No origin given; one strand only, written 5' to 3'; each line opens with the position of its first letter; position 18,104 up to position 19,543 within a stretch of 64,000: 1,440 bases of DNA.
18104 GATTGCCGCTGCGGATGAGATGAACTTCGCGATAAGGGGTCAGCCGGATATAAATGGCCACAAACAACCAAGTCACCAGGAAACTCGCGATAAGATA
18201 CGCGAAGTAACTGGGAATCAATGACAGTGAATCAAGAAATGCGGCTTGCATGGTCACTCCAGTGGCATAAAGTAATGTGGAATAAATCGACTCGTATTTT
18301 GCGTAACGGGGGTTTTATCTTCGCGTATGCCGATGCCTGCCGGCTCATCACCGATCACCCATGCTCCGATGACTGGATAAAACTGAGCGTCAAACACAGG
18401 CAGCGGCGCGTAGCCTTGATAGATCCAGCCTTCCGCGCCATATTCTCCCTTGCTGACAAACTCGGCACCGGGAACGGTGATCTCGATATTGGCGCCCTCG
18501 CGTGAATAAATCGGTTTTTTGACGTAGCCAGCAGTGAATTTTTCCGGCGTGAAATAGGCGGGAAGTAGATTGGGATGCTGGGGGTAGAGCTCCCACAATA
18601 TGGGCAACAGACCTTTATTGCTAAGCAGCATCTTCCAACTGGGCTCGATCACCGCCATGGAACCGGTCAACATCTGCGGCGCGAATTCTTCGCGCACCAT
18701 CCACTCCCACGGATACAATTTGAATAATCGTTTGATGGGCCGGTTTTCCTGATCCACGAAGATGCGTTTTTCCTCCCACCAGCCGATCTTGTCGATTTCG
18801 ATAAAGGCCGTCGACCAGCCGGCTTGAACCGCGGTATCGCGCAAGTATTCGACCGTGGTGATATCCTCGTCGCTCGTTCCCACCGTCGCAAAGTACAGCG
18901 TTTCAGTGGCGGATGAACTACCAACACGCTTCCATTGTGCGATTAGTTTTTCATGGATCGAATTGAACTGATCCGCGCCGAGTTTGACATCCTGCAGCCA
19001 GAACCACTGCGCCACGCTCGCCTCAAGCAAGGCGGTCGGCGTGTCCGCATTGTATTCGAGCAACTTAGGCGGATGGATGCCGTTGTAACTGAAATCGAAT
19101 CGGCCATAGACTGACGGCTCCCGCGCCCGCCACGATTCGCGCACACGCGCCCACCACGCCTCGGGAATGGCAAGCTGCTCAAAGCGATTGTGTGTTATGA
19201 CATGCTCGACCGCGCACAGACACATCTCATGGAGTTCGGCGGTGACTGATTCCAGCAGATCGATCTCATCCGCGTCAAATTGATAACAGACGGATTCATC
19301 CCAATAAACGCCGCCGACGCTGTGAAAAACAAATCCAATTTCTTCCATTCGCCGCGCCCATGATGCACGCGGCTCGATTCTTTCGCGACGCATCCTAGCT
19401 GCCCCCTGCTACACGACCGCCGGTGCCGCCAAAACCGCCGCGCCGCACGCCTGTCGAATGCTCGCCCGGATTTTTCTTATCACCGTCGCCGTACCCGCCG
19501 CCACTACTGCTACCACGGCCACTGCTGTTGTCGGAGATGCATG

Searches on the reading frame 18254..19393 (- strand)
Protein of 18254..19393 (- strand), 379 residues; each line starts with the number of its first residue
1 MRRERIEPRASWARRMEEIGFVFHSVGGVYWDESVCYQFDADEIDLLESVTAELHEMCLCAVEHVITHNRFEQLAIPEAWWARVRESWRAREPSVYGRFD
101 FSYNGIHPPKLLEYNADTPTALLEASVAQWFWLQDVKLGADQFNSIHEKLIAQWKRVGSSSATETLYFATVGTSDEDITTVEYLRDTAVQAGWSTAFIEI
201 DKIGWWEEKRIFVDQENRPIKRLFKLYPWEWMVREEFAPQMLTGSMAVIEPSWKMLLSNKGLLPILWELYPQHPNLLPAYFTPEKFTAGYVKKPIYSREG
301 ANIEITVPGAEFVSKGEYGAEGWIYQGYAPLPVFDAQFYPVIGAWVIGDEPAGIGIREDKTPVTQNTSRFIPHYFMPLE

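Call 76: search_protein_families(library=pfam, proteins=[window:18254-19393:-], max_evalue=0.001)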
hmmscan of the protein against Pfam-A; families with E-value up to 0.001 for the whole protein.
window:18254-19393:- (379 aa): 1 family
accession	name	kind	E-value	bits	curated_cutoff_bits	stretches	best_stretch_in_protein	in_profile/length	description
PF03738.19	GSP_synth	-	4.6e-153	510.2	29.3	1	12-375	1-371/371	Glutathionylspermidine synthase preATP-grasp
